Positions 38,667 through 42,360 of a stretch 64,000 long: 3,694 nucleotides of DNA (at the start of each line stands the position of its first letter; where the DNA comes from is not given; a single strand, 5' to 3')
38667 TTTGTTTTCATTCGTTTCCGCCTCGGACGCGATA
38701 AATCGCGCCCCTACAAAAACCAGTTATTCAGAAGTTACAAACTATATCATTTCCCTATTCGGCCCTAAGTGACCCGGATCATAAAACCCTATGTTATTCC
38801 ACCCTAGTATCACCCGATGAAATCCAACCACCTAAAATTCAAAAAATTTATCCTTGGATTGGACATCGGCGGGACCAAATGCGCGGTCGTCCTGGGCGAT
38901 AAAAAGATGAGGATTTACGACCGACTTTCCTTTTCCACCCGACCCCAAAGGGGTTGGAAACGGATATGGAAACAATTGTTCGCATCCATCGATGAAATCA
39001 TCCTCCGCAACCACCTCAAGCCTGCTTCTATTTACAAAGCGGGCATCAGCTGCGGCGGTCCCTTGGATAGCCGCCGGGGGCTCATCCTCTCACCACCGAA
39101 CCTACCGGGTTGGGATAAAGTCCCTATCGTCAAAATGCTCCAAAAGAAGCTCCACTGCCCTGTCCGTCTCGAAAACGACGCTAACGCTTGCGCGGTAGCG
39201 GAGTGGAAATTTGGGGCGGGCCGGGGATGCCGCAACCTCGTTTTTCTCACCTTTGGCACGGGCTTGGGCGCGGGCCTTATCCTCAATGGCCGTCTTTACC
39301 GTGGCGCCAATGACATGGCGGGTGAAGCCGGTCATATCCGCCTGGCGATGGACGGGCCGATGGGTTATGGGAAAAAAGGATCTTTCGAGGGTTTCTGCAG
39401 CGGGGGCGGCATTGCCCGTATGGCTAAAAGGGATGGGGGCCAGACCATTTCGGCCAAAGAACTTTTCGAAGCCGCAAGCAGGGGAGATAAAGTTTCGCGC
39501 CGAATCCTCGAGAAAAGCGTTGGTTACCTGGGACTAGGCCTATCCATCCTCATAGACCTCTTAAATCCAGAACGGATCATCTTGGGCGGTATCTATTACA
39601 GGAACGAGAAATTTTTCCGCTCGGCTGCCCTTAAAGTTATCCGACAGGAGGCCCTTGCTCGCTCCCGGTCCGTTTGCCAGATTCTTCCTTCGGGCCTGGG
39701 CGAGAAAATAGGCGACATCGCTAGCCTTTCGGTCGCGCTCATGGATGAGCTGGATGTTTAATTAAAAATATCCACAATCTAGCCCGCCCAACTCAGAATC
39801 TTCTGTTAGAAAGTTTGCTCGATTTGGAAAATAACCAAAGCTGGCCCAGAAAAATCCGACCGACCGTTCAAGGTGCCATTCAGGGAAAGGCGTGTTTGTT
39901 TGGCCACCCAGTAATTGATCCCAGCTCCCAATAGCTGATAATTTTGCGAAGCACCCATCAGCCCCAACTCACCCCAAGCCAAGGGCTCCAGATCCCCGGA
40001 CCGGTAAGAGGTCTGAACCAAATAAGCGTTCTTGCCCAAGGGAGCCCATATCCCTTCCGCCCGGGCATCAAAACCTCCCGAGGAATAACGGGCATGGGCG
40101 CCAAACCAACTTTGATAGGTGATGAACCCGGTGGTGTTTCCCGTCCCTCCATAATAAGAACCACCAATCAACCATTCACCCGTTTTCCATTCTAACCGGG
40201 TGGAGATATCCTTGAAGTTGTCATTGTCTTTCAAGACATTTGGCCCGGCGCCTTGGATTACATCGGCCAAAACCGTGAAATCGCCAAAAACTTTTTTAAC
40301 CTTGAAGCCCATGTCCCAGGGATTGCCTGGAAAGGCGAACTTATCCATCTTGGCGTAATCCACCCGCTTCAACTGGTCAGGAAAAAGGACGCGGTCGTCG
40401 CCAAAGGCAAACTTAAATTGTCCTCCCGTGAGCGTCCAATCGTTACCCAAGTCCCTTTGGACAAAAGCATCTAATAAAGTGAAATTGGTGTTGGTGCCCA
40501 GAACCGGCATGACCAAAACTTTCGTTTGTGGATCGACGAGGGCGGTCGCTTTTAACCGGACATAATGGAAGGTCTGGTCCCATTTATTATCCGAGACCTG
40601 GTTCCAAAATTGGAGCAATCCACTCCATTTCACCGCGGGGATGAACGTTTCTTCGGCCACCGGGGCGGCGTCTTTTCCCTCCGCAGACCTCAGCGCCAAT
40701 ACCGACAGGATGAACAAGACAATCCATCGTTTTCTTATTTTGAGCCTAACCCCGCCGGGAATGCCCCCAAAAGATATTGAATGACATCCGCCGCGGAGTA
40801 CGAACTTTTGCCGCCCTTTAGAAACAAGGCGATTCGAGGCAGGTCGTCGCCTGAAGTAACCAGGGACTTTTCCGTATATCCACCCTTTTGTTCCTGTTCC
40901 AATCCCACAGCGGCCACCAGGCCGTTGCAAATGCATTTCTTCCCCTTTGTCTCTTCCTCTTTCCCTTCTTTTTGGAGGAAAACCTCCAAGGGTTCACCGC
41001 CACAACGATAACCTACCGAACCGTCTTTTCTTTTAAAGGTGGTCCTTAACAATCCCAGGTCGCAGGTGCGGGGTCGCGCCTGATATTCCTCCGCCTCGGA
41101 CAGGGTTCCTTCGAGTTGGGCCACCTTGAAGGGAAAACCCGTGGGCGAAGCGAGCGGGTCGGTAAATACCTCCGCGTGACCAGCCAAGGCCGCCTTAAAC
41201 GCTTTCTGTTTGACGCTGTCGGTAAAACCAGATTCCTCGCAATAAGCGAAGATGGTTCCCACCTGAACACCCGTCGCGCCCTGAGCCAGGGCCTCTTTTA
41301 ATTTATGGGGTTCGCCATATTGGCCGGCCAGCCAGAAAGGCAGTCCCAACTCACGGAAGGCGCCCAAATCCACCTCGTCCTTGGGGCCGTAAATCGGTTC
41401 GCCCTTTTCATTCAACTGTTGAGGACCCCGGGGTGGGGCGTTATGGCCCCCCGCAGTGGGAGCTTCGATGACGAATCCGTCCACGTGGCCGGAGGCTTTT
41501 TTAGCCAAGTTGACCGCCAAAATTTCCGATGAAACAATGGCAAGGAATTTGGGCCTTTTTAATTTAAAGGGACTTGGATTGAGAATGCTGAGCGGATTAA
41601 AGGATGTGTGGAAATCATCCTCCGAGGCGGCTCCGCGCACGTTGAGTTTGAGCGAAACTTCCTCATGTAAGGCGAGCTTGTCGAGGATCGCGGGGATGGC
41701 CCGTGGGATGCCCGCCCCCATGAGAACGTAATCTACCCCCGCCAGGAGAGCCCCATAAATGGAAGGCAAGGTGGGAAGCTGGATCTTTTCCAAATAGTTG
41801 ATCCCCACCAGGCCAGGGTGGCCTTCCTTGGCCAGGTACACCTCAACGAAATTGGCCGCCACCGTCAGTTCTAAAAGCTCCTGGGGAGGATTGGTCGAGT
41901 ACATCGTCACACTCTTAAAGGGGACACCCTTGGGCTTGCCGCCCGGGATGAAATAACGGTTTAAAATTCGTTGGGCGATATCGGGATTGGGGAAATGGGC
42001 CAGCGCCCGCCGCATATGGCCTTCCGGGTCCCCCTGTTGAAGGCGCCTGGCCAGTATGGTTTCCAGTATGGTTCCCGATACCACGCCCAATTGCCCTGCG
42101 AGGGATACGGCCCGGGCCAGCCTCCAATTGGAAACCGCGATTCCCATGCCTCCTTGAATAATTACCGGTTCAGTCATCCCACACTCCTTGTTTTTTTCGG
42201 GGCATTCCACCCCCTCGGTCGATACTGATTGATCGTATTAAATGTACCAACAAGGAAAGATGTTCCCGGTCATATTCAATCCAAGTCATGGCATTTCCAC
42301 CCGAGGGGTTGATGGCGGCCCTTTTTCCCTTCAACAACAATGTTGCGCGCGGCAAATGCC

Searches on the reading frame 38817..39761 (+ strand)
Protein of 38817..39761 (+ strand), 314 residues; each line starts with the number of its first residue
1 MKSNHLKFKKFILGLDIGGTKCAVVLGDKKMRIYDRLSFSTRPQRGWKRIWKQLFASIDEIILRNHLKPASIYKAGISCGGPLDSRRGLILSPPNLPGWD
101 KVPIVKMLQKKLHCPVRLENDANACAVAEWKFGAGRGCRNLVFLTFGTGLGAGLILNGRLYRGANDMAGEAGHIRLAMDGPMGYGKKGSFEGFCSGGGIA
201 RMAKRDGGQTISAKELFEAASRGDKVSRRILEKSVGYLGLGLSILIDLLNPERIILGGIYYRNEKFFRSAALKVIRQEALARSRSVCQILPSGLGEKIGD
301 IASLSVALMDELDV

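Call 11: search_protein_families(library=pfam, proteins=[window:38817-39761:+], max_evalue=0.01)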
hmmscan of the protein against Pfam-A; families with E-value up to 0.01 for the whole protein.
window:38817-39761:+ (314 aa): 2 families
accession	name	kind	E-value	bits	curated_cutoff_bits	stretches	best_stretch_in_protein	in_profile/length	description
PF00480.26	ROK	-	7.8e-56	190.2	22.9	1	13-299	2-283/294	ROK family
PF02685.22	Glucokinase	-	0.0027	17.2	22.1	0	135-182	122-167/314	Glucokinase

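Call 15: find_encoding_contigs(protein=window:38817-39761:+, flank=10000, max_places=10)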
Protein window:38817-39761:+ (314 aa): 4 contigs read that carry it; 1 place shown.
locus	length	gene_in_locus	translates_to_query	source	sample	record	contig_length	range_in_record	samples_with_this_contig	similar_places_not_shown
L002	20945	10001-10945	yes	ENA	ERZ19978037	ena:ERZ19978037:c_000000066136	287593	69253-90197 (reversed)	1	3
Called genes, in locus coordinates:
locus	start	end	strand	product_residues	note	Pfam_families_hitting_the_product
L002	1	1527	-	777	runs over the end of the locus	PF03030:H_PPase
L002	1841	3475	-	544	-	PF02310:B12-binding, PF04055:Radical_SAM, PF13282:DUF4070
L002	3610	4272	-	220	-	PF03006:HlyIII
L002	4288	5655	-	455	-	PF21959:DUF6923 (faint), PF07494:Reg_prop (faint), PF08450:SGL (faint), PF24684:Vgb_lyase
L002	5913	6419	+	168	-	PF00196:GerE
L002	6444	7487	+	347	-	PF00487:FA_desaturase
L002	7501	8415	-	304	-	PF00248:Aldo_ket_red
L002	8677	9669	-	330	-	PF03706:LPG_synthase_TM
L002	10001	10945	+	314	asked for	PF00480:ROK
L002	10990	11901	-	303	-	-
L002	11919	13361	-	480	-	PF03060:NMO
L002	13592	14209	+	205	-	PF01553:Acyltransferase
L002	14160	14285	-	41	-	-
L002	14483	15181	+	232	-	PF00127:Copper-bind (faint), PF14686:fn3_3 (faint)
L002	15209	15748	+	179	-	-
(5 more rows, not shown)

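Call 18: find_homologous_proteins(query=window:38817-39761:+, max_evalue=1e-40)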
Query window:38817-39761:+ (314 aa): 7997 proteins with E <= 1e-40 among 8000 candidates; the best 120 are listed.
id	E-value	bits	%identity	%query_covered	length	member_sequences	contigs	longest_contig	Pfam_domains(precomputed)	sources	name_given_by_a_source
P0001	1.1e-206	703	100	100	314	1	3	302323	PF00480.27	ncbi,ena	-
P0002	1.8e-160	551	80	100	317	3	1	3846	PF00480.27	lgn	-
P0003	2.6e-157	541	77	100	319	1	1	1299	PF00480.27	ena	-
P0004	3.8e-157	540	76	100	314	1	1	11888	PF00480.27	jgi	-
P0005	1.8e-156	538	78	100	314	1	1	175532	PF00480.27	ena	-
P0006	5.3e-156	537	78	97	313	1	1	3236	PF00480.27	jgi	jgi:glucokinase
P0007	1.4e-154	532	77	97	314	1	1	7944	PF00480.27,PF02685.23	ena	-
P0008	1.7e-153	528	74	100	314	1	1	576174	PF00480.27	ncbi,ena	-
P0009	9.7e-153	526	77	97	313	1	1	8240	PF00480.27,PF02685.23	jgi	jgi:glucokinase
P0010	1.7e-152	525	77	97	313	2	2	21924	PF00480.27,PF02685.23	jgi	-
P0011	1.8e-152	525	76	99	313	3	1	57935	PF00480.27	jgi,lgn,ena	-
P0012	1.7e-151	522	78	97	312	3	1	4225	PF00480.27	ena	-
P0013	4.4e-151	521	75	100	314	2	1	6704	PF00480.27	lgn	-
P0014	1.2e-150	519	74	99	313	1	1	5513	PF00480.27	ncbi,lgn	-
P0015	1.8e-149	515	72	100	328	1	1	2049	PF00480.27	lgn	-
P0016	7.4e-149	513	74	100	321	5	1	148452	PF00480.27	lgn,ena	-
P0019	3.1e-146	505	74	98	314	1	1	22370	PF00480.27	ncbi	-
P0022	6.9e-144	497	71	99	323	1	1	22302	PF00480.27,PF02685.23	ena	-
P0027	1.2e-135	470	70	96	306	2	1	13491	PF01869.27,PF00480.27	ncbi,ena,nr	ncbi:MAG TPA: ROK family protein [bacterium]|nr:ROK family protein [bacterium]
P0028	1.1e-134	467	66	97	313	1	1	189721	PF00480.27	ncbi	-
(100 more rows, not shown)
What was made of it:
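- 38817..39761 (+): ROK-family sugar kinase gene, divergent from LPG. Calls 11, 18.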

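Call 19: find_encoding_contigs(protein=P0005, flank=8000, max_places=2)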
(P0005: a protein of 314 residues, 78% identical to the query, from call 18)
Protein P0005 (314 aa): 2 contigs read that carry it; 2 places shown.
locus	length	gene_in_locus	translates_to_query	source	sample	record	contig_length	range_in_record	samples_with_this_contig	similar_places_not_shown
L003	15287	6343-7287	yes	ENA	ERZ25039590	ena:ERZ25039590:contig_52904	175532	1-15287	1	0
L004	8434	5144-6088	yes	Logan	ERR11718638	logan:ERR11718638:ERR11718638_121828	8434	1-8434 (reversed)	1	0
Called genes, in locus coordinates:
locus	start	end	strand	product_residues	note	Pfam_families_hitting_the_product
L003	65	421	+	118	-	-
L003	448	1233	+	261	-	-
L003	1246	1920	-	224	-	PF14518:Haem_oxygenas_2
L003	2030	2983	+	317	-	-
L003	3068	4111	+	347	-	PF00487:FA_desaturase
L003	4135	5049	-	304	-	PF00248:Aldo_ket_red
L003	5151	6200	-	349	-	PF03706:LPG_synthase_TM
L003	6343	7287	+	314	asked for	PF00480:ROK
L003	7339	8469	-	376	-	PF07221:GlcNAc_2-epim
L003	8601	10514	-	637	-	PF04851:ResIII (weak), PF00270:DEAD, PF00271:Helicase_C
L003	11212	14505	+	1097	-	PF12891:Glyco_hydro_44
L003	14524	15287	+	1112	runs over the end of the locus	PF02927:CelD_N, PF00759:Glyco_hydro_9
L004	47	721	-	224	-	PF14518:Haem_oxygenas_2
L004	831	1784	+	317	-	-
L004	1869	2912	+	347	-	PF00487:FA_desaturase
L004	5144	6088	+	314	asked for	PF00480:ROK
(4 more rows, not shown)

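Call 20: find_encoding_contigs(protein=P0008, flank=8000, max_places=2)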
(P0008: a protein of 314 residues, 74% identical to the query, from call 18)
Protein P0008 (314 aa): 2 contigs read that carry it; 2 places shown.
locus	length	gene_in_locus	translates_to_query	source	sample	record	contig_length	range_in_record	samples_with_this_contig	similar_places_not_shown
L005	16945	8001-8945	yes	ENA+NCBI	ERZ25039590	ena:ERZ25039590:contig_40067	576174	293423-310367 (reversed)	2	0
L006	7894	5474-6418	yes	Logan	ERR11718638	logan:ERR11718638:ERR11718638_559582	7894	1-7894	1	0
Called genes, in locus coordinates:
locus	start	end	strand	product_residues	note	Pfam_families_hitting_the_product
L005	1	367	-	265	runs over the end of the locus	-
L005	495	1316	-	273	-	PF04055:Radical_SAM, PF06463:Mob_synth_C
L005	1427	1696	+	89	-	PF01527:HTH_Tnp_1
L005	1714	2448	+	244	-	PF13276:HTH_21, PF00665:rve, PF13358:DDE_3 (weak), PF13683:rve_3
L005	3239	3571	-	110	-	-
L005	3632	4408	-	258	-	-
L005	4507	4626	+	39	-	-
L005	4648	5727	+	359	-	PF00487:FA_desaturase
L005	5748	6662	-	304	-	PF00248:Aldo_ket_red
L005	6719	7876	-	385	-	PF03706:LPG_synthase_TM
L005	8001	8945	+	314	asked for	PF00480:ROK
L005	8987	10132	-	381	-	PF07221:GlcNAc_2-epim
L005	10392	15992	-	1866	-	-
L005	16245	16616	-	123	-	PF02617:ClpS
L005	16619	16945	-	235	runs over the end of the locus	PF09986:DUF2225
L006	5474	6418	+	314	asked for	PF00480:ROK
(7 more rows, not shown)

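Call 21: find_encoding_contigs(protein=P0011, flank=8000, max_places=2)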
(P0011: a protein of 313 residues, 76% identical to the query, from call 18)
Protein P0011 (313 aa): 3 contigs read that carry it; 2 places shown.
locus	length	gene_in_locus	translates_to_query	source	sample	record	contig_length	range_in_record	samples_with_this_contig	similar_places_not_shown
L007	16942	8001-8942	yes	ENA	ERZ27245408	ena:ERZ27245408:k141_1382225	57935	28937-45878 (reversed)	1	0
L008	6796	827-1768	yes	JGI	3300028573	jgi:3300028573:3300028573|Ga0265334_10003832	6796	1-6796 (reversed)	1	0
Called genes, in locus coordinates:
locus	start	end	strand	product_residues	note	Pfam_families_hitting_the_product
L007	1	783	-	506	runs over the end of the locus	PF01276:OKR_DC_1, PF00266:Aminotran_5, PF01212:Beta_elim_lyase (faint), PF00155:Aminotran_1_2, PF01041:DegT_DnrJ_EryC1, PF05889:SepSecS, PF03711:OKR_DC_1_C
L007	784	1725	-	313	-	PF17284:Spermine_synt_N, PF01564:Spermine_synth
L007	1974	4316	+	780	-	PF13431:TPR_17 (faint), PF04932:Wzy_C, PF13432:TPR_16 (faint), PF13414:TPR_11 (faint)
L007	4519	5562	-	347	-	PF03706:LPG_synthase_TM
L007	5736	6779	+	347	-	PF00487:FA_desaturase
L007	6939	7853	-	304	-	PF00248:Aldo_ket_red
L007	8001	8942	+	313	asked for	PF00480:ROK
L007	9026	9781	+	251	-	-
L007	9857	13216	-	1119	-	PF02811:PHP, PF07733:DNA_pol3_alpha, PF17657:DNA_pol3_finger, PF14579:HHH_6, PF01336:tRNA_anti-codon (weak)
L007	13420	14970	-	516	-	PF00117:GATase, PF07722:Peptidase_C26, PF02540:NAD_synthase (weak), PF00958:GMP_synt_C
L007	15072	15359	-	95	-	PF03992:ABM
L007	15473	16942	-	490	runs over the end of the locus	PF00478:IMPDH, PF03060:NMO (faint), PF00571:CBS, PF01070:FMN_dh (weak)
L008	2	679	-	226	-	?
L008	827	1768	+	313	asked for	PF00480:ROK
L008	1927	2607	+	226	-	-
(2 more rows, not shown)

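Call 22: find_encoding_contigs(protein=P0016, flank=8000, max_places=2)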
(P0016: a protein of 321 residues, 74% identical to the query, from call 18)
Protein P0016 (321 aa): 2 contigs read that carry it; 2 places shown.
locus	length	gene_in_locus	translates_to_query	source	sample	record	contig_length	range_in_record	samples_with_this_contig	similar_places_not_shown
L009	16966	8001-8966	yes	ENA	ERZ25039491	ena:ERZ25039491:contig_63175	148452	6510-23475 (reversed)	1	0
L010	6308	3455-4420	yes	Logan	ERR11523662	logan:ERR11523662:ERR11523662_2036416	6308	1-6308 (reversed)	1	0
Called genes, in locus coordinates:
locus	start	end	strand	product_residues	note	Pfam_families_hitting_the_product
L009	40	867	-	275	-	-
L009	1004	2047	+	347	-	PF13407:Peripla_BP_4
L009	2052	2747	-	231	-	PF06532:NrsF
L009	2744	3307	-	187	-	PF07638:Sigma70_ECF (faint), PF04542:Sigma70_r2, PF08281:Sigma70_r4_2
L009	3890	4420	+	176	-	PF01740:STAS, PF13466:STAS_2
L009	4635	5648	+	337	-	-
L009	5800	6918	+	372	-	PF00487:FA_desaturase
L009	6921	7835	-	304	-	PF00248:Aldo_ket_red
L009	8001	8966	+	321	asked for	PF00480:ROK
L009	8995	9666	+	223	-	-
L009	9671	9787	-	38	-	-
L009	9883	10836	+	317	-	PF01797:Y1_Tnp, PF08299:Bac_DnaA_C (weak)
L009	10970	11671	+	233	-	-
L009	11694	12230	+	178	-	-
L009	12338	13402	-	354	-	PF13565:HTH_32 (weak), PF13683:rve_3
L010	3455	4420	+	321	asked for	PF00480:ROK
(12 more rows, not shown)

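Call 51: list_cluster_members(proteins=[P0001, P0008, P0019, P0028, P0014, P0027])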
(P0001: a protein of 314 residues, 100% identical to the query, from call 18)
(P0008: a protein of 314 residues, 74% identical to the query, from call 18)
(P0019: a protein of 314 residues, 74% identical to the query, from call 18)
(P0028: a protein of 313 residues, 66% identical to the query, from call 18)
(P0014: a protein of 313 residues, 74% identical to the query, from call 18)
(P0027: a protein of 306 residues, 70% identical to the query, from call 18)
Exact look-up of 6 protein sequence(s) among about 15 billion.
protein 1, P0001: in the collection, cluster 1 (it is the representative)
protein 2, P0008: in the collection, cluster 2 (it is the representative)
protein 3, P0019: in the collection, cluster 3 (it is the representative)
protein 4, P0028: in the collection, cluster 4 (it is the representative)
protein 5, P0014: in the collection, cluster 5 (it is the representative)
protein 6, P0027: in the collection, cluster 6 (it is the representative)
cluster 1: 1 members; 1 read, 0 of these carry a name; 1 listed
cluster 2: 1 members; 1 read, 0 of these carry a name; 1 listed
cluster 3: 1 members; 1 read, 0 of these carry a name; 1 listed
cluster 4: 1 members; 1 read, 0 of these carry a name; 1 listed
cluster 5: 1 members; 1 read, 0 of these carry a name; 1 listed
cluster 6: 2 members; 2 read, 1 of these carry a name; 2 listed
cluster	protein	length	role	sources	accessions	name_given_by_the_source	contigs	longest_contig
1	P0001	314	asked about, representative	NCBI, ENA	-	-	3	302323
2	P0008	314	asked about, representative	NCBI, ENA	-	-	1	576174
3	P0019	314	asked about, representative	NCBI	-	-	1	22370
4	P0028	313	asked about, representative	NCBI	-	-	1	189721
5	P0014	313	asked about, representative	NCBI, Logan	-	-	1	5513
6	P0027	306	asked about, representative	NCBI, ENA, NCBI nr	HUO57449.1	MAG TPA: ROK family protein [bacterium] | ROK family protein [bacterium]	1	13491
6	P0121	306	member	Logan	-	-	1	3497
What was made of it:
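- Tried and rejected: Cluster look-ups gave only "bacterium" (call 51).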

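Call 79: find_encoding_contigs(protein=P0028, flank=8000, max_places=1)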
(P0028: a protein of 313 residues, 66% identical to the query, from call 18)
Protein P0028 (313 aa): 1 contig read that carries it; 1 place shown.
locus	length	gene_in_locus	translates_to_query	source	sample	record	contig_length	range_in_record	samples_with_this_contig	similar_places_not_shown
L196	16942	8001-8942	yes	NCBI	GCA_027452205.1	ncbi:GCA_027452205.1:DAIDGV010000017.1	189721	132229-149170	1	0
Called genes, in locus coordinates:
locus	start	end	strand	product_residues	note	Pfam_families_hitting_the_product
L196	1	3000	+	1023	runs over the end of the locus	PF13191:AAA_16 (weak), PF14559:TPR_19 (faint), PF00515:TPR_1 (faint), PF07719:TPR_2 (faint), PF13181:TPR_8 (faint), PF13374:TPR_10 (faint), PF13424:TPR_12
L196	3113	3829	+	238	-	PF13505:OMP_b-brl, PF13568:OMP_b-brl_2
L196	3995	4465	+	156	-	-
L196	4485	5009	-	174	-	-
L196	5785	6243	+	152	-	-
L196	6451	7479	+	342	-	PF00487:FA_desaturase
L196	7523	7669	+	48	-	-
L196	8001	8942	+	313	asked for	PF00480:ROK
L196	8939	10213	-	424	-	PF00990:GGDEF, PF24898:GGDEF_GdpP (faint), PF00990:GGDEF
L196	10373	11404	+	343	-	PF00586:AIRS, PF02769:AIRS_C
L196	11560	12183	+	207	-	PF00551:Formyl_trans_N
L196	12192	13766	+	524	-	PF02142:MGS, PF01808:AICARFT_IMPCHas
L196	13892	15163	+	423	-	PF02844:GARS_N, PF01071:GARS_A, PF02655:ATP-grasp_3 (faint), PF02843:GARS_C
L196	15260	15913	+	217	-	PF01300:Sua5_yciO_yrdC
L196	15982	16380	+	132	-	PF01451:LMWPc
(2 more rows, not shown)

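Call 80: find_encoding_contigs(protein=P0010, flank=8000, max_places=1)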
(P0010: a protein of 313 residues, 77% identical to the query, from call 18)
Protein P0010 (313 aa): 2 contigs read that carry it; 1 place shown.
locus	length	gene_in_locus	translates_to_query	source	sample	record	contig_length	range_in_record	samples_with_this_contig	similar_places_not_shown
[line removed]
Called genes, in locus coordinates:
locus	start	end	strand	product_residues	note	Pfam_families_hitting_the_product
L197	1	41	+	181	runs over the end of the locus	PF10604:Polyketide_cyc2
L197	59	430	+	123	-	-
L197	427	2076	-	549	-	PF13371:TPR_9 (weak), PF13414:TPR_11 (weak), PF00515:TPR_1 (weak), PF13424:TPR_12 (weak), PF13432:TPR_16 (weak), PF00515:TPR_1 (weak), PF13414:TPR_11, PF13424:TPR_12, +9 more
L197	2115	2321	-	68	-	-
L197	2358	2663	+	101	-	PF06445:GyrI-like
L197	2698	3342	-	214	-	PF10604:Polyketide_cyc2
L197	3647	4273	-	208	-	PF10604:Polyketide_cyc2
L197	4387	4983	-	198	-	PF00156:Pribosyltran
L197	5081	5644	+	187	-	PF08534:Redoxin (weak), PF00255:GSHPx, PF00578:AhpC-TSA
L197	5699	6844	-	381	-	PF03706:LPG_synthase_TM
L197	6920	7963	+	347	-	PF00487:FA_desaturase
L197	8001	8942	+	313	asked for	PF00480:ROK, PF02685:Glucokinase (weak)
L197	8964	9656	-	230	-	PF00027:cNMP_binding, PF05732:RepL (weak), PF13545:HTH_Crp_2, PF00325:Crp (weak)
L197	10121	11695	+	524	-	PF20250:FapA_N, PF03961:FapA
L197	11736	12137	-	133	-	-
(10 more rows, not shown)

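Call 81: find_encoding_contigs(protein=P0022, flank=8000, max_places=1)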
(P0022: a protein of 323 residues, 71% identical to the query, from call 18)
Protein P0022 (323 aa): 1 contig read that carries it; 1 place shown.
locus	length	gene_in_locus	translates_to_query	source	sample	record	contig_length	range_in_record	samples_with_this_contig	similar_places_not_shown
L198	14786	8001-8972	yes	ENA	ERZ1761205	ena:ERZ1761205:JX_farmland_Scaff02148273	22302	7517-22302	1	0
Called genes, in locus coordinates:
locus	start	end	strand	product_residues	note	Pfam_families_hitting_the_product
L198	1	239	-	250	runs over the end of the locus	-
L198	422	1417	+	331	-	PF13407:Peripla_BP_4, PF00532:Peripla_BP_1 (weak), PF13458:Peripla_BP_6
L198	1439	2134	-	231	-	PF06532:NrsF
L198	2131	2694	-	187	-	PF04542:Sigma70_r2, PF08281:Sigma70_r4_2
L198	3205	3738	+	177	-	PF01740:STAS, PF13466:STAS_2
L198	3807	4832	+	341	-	-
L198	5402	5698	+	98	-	-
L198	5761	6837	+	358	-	PF00487:FA_desaturase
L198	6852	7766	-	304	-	PF00248:Aldo_ket_red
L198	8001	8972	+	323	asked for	PF00480:ROK, PF02685:Glucokinase (faint)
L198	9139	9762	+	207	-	PF00484:Pro_CA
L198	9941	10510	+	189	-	PF04542:Sigma70_r2, PF08281:Sigma70_r4_2 (weak)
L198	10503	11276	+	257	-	PF13860:FlgD_ig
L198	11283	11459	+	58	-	-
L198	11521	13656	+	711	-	PF13570:Beta-prop_ACSF4, PF01011:PQQ (faint), PF13360:PQQ_2, PF13570:Beta-prop_ACSF4 (weak)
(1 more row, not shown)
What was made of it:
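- See calls 19-22 and 79-81.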

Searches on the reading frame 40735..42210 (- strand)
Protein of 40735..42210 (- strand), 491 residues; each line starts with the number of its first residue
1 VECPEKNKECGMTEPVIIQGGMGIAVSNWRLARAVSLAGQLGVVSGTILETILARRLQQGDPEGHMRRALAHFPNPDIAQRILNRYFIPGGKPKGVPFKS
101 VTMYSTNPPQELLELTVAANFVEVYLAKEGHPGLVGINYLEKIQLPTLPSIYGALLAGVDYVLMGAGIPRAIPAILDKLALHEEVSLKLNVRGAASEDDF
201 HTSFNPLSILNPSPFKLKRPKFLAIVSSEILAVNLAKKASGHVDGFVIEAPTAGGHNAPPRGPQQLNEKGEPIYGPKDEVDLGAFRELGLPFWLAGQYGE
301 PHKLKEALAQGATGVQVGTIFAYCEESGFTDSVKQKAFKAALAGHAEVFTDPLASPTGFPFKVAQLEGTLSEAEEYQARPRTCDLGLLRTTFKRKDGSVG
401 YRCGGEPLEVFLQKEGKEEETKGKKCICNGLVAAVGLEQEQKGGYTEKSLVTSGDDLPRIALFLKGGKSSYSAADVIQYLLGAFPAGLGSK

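Call 11: search_protein_families(library=pfam, proteins=[window:40735-42210:-], max_evalue=0.01)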
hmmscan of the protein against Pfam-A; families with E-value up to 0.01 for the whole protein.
window:40735-42210:- (491 aa): 1 family
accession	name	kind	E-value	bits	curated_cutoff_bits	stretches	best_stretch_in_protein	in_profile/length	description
PF03060.21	NMO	-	2.2e-15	57.3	28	2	226-342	139-246/331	Nitronate monooxygenase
